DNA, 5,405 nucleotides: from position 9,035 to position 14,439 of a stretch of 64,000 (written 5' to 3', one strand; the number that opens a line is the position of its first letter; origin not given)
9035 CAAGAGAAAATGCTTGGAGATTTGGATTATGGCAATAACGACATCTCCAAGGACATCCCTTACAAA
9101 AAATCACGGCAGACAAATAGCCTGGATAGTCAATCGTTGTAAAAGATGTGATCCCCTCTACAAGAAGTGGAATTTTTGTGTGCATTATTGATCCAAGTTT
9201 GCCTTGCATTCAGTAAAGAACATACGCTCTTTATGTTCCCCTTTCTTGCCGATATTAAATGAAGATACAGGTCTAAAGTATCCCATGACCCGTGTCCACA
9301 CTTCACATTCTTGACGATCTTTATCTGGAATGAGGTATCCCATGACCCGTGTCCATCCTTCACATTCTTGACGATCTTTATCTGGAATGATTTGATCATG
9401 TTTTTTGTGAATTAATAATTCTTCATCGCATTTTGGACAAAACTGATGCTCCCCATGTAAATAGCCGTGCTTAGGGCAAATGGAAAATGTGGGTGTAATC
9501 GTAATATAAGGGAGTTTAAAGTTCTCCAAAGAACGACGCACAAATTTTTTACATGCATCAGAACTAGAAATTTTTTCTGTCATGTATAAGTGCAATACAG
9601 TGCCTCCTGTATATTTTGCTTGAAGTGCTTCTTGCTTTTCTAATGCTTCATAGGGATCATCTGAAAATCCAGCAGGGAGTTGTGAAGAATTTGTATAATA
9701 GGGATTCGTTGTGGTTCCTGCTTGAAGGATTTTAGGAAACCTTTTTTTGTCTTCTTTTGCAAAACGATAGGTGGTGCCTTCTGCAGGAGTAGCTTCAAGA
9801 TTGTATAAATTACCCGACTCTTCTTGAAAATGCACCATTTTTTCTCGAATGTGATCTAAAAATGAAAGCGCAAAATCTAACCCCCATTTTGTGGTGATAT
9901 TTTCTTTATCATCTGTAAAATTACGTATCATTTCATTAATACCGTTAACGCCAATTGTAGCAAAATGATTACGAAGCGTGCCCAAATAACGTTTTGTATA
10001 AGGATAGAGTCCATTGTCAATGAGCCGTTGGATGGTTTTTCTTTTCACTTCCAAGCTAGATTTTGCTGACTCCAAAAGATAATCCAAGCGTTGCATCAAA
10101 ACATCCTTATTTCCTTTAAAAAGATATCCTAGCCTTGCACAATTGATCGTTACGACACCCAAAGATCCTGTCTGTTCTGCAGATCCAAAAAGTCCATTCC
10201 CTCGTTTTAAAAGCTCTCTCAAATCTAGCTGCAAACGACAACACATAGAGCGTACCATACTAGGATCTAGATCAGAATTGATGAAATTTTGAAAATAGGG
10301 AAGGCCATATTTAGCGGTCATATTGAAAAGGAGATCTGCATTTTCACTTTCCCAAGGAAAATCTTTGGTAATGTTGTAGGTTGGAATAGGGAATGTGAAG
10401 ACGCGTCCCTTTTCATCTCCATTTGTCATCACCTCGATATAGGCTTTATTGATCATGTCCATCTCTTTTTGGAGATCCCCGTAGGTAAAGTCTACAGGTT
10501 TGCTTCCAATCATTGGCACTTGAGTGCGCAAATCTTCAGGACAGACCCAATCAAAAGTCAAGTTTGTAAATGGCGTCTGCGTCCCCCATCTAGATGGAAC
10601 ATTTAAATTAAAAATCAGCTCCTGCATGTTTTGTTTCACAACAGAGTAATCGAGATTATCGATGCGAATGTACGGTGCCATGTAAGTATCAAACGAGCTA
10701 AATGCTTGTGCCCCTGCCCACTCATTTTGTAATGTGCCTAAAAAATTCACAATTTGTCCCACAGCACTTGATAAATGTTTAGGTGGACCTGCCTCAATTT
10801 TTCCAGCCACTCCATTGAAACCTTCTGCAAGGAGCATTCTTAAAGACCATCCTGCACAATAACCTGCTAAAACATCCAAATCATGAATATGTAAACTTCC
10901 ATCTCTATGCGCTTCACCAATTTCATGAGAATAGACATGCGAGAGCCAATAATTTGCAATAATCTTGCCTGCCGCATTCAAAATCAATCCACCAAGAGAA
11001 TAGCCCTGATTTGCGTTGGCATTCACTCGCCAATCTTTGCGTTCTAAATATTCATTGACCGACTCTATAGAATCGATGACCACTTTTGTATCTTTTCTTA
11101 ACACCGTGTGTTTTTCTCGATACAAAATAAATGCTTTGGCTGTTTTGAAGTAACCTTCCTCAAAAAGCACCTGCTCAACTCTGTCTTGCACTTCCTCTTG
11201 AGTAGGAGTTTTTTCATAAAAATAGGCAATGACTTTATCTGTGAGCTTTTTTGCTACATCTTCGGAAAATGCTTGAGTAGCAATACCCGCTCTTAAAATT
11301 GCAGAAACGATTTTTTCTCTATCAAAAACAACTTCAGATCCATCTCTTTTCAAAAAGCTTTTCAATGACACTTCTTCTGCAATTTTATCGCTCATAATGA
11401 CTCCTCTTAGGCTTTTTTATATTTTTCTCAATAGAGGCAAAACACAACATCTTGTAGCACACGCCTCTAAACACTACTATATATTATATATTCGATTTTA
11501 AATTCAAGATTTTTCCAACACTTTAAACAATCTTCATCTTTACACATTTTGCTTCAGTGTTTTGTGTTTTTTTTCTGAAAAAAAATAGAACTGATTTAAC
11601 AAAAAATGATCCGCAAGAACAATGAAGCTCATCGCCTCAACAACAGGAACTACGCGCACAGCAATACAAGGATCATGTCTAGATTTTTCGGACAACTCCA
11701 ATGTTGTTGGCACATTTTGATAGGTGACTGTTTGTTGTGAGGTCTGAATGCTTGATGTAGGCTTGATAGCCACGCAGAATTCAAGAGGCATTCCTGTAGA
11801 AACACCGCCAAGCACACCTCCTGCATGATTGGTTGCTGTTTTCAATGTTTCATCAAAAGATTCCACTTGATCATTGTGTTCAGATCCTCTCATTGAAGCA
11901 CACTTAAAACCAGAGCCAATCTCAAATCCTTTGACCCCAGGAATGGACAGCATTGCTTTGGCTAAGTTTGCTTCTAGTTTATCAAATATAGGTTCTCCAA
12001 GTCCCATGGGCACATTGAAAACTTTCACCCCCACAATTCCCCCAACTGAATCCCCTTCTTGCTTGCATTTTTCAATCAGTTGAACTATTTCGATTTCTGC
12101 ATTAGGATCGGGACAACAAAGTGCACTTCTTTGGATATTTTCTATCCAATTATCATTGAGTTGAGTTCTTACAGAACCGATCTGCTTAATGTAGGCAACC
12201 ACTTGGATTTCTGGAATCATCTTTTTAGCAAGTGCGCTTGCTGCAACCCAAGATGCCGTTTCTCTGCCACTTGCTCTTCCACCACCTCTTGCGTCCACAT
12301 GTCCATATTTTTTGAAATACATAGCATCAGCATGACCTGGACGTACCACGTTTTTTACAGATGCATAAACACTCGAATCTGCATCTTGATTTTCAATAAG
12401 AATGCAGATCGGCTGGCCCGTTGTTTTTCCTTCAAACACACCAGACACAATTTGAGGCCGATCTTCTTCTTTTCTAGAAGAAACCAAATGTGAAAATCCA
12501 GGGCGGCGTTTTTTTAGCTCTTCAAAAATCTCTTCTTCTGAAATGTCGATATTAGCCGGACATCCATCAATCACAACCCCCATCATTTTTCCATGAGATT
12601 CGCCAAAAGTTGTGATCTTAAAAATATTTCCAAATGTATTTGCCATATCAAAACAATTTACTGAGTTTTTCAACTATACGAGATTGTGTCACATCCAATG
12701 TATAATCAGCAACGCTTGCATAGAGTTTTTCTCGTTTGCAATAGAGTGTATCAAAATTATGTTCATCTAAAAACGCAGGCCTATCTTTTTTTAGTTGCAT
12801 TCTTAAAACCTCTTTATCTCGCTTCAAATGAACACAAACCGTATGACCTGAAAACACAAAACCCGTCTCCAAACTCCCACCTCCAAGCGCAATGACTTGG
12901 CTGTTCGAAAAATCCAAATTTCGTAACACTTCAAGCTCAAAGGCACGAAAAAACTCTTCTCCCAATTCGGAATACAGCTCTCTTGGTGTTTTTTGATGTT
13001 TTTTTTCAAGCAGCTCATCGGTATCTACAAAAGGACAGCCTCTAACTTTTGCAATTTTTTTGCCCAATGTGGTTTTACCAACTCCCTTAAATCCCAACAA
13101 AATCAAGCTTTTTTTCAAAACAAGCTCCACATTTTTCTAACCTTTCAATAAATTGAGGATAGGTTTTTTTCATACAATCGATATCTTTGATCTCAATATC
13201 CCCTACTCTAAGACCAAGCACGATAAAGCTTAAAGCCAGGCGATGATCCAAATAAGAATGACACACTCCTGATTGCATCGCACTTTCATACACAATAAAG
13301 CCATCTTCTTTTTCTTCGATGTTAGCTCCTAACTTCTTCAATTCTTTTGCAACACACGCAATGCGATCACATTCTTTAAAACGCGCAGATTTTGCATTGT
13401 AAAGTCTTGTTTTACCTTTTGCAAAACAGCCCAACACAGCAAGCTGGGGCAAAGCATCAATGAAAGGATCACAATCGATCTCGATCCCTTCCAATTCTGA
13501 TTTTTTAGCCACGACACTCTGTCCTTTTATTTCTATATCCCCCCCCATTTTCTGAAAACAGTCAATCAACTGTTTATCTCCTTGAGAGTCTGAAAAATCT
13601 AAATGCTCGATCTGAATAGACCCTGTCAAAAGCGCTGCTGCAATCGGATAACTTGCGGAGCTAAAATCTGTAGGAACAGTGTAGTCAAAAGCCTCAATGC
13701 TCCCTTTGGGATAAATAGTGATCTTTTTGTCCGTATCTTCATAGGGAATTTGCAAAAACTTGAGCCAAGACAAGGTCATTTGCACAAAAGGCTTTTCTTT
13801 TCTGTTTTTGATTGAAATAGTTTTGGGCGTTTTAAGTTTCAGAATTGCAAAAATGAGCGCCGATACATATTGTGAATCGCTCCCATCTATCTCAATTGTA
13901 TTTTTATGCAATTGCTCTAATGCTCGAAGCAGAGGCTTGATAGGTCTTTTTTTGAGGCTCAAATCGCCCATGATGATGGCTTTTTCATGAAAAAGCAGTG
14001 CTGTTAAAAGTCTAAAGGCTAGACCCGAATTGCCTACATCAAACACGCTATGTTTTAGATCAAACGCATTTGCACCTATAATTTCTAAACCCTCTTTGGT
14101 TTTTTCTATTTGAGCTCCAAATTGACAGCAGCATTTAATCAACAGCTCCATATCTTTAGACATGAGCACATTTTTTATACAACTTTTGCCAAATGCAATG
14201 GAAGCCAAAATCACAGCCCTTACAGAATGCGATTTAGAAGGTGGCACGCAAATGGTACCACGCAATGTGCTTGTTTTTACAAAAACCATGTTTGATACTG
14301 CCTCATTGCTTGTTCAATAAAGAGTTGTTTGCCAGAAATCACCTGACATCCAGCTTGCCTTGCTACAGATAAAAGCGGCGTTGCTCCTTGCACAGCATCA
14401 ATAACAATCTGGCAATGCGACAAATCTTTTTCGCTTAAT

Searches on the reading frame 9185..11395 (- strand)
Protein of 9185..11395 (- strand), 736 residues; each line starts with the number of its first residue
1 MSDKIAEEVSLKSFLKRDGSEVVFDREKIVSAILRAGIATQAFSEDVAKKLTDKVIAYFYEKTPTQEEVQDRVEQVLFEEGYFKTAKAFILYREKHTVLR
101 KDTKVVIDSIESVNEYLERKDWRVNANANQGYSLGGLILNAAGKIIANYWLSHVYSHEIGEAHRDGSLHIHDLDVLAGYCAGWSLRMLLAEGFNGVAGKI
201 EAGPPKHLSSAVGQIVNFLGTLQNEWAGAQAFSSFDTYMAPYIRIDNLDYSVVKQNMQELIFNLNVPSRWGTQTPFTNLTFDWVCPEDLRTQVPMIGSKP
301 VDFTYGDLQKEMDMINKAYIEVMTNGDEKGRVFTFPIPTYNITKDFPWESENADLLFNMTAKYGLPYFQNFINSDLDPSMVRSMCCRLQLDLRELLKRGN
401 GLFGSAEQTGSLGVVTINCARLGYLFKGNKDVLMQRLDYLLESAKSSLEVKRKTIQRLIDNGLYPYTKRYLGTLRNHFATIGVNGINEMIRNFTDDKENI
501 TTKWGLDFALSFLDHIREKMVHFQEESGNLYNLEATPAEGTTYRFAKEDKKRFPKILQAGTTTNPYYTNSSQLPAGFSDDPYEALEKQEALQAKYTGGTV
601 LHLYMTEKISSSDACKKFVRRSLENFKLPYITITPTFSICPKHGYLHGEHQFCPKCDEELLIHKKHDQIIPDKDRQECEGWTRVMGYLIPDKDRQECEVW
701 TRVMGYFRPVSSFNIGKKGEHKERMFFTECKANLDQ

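Call 8: find_encoding_contigs(protein=window:9185-11395:-, flank=1000, max_places=3)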
Protein window:9185-11395:- (736 aa): 2 contigs read that carry it; 1 place shown.
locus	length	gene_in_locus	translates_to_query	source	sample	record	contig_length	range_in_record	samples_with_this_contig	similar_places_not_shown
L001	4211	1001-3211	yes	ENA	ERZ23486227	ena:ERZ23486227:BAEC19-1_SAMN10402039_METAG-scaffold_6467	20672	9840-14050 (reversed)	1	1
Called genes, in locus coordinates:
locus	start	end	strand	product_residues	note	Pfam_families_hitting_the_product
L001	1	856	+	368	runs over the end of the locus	PF01264:Chorismate_synt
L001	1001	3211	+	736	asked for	PF03477:ATP-cone, PF13597:NRDD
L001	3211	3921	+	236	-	PF13353:Fer4_12, PF04055:Radical_SAM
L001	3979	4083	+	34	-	-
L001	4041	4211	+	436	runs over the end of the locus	PF07690:MFS_1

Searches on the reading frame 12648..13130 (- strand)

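Call 79: search_protein_families(library=pfam, proteins=[window:12648-13130:-], max_evalue=0.00001)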
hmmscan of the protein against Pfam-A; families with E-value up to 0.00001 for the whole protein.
window:12648-13130:- (160 aa): 1 family
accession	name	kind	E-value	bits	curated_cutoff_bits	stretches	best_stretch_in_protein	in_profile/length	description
PF01202.28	SKI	-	9.1e-28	97.8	22.1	1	16-152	2-147/159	Shikimate kinase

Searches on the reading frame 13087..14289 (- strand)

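Call 79: search_protein_families(library=pfam, proteins=[window:13087-14289:-], max_evalue=0.00001)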
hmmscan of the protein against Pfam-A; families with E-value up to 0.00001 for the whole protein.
window:13087-14289:- (400 aa): 1 family
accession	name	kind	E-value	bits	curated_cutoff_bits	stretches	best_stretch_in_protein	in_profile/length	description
PF00275.25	EPSP_synthase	-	6.4e-89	299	22.8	2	131-384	156-417/417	EPSP synthase (3-phosphoshikimate 1-carboxyvinyltransferase)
